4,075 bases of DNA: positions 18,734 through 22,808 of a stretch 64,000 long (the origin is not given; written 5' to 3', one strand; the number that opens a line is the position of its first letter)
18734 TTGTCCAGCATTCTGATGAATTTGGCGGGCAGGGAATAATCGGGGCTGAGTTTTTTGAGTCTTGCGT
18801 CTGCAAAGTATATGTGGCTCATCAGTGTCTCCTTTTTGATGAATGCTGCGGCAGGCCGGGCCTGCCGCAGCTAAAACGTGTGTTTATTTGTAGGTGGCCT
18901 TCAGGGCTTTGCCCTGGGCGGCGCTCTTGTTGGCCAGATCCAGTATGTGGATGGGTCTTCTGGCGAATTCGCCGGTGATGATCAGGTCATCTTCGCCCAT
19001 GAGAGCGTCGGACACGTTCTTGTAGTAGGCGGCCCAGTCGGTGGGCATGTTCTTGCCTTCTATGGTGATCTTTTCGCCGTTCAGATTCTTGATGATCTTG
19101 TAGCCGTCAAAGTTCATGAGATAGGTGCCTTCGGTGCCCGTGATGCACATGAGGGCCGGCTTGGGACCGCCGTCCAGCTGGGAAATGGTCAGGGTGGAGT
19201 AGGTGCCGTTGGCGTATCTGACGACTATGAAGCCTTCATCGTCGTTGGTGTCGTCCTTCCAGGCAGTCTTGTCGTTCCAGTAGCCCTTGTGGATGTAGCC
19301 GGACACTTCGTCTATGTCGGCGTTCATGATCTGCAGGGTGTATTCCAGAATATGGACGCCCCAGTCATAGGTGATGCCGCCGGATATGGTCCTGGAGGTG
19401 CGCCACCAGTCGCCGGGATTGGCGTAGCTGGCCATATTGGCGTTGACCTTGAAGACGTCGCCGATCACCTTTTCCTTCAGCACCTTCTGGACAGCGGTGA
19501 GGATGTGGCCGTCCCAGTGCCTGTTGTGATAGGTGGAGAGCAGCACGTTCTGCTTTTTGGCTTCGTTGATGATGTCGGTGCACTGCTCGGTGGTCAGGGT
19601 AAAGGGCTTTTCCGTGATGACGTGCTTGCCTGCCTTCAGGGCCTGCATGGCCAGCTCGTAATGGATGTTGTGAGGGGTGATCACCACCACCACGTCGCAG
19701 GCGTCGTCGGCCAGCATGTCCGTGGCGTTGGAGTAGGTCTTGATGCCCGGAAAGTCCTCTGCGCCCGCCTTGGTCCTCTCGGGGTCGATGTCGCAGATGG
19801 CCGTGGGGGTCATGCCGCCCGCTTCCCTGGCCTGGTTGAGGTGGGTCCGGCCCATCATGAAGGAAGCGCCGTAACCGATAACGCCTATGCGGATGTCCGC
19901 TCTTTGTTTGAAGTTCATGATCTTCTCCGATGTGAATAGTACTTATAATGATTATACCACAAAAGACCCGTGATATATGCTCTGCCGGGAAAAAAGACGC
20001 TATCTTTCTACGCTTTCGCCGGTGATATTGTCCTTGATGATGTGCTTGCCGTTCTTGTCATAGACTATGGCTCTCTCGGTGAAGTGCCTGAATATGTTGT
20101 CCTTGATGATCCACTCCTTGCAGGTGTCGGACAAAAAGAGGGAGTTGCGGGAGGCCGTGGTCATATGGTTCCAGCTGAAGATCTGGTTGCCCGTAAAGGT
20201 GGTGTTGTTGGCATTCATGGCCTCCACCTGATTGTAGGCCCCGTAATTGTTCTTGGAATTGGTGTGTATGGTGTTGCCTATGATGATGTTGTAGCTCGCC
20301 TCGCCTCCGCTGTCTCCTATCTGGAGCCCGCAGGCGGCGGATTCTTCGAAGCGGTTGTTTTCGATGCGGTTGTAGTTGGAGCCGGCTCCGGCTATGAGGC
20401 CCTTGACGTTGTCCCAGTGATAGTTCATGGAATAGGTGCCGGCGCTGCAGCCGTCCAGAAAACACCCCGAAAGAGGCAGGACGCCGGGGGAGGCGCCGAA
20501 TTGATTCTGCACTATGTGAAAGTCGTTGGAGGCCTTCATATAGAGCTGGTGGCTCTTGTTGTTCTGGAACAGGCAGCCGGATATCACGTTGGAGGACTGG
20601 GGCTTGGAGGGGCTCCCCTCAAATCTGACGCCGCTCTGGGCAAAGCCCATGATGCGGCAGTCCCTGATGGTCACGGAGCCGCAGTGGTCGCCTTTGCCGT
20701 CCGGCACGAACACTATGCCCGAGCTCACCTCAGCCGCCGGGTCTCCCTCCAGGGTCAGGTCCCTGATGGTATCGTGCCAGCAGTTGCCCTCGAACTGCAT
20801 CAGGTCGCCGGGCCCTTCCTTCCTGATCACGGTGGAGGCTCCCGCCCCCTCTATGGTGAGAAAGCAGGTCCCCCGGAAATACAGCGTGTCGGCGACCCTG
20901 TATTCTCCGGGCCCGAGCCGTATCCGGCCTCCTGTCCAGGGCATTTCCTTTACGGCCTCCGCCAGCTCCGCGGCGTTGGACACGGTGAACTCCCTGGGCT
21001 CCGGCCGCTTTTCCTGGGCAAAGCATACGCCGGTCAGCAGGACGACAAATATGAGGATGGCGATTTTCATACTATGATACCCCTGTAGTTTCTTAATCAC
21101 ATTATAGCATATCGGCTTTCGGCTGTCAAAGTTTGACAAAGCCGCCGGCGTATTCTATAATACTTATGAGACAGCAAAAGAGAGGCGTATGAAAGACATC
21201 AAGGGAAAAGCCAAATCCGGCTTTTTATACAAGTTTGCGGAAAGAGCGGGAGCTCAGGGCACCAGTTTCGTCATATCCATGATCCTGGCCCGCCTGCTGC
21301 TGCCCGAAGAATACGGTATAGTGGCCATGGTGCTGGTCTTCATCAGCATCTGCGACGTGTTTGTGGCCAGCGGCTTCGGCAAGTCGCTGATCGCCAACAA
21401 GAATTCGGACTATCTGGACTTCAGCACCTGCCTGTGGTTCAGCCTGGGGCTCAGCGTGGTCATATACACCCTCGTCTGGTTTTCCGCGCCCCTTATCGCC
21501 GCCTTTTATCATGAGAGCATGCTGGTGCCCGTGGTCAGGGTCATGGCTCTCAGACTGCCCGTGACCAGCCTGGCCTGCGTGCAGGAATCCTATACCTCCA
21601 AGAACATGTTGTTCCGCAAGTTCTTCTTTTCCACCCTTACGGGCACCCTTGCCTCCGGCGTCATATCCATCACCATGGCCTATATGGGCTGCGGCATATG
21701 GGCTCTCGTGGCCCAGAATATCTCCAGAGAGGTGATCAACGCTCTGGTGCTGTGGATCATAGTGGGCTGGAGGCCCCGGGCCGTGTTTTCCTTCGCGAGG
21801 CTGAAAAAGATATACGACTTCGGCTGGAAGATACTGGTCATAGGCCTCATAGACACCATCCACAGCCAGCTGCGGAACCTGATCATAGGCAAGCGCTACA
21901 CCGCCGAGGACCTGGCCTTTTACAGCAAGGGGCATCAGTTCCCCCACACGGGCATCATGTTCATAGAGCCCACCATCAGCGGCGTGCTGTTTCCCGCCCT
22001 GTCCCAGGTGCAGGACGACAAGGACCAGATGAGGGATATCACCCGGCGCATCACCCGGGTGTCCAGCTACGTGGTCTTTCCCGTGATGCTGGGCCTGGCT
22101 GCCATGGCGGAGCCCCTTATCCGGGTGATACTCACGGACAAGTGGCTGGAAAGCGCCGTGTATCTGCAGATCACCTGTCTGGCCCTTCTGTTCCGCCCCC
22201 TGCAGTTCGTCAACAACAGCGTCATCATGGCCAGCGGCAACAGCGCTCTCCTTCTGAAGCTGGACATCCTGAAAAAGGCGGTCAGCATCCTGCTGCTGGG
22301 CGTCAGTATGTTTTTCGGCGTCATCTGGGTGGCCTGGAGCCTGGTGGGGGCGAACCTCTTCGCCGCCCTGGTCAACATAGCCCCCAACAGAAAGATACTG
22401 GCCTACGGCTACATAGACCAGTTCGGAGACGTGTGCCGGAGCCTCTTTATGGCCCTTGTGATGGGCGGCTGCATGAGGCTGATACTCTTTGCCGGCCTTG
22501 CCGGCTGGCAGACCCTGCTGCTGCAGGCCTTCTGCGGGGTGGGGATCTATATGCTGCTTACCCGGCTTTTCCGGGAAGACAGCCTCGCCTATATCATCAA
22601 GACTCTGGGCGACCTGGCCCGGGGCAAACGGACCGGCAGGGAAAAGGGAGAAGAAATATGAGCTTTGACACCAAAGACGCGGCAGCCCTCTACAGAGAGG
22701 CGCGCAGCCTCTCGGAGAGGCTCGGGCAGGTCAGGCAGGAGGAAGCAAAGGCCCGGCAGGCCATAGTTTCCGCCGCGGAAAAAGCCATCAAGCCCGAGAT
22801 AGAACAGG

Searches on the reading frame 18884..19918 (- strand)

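Call 42: search_protein_families(library=pfam, proteins=[window:18884-19918:-], max_evalue=0.001)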
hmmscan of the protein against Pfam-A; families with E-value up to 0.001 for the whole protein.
window:18884-19918:- (344 aa): 4 families
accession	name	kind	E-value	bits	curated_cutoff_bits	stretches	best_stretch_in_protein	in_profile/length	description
PF01408.29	GFO_IDH_MocA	-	2e-28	99.9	24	1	9-131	1-120/120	Oxidoreductase family, NAD-binding Rossmann fold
PF22725.1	GFO_IDH_MocA_C3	-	5.6e-20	72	27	1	142-266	3-123/124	GFO/IDH/MocA C-terminal domain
PF02894.22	GFO_IDH_MocA_C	-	2.5e-13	50.8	22.9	1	146-338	3-215/218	Oxidoreductase family, C-terminal alpha/beta domain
PF03447.22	NAD_binding_3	-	1.3e-06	29.5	24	1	27-124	13-110/116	Homoserine dehydrogenase, NAD binding domain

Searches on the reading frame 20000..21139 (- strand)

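Call 42: search_protein_families(library=pfam, proteins=[window:20000-21139:-], max_evalue=0.001)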
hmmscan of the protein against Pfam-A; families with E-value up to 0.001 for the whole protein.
window:20000-21139:- (379 aa): 2 families
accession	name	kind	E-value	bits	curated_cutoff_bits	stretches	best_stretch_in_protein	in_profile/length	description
PF13229.12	Beta_helix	-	5.3e-15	55.8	25.9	2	152-320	7-158/158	Right handed beta helix region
PF05048.19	NosD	-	1.3e-10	41.5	23.6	0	155-214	115-169/212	Periplasmic copper-binding protein (NosD)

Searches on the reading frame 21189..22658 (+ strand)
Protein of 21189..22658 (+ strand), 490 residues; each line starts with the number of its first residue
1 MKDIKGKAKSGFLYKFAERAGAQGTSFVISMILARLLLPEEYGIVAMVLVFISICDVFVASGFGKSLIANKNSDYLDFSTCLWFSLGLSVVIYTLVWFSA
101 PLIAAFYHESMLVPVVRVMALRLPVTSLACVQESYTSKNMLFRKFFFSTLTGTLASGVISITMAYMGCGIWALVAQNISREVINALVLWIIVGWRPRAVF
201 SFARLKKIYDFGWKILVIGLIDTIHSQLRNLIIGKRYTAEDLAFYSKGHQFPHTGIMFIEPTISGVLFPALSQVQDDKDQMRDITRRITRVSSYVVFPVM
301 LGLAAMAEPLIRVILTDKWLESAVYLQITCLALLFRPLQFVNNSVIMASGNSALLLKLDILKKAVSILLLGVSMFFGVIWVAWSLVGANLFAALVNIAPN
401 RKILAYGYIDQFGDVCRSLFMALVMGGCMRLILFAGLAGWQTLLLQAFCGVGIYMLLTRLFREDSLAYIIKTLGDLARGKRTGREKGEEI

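Call 42: search_protein_families(library=pfam, proteins=[window:21189-22658:+], max_evalue=0.001)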
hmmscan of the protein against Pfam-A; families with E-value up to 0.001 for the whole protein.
window:21189-22658:+ (490 aa): 2 families
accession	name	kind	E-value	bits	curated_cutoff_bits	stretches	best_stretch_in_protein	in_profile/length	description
PF13440.11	Polysacc_synt_3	-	1.5e-93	313.7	23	1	32-323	1-292/293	Polysaccharide biosynthesis protein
PF01943.22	Polysacc_synt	-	9.2e-29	101.1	28.2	1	23-274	16-273/274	Polysaccharide biosynthesis protein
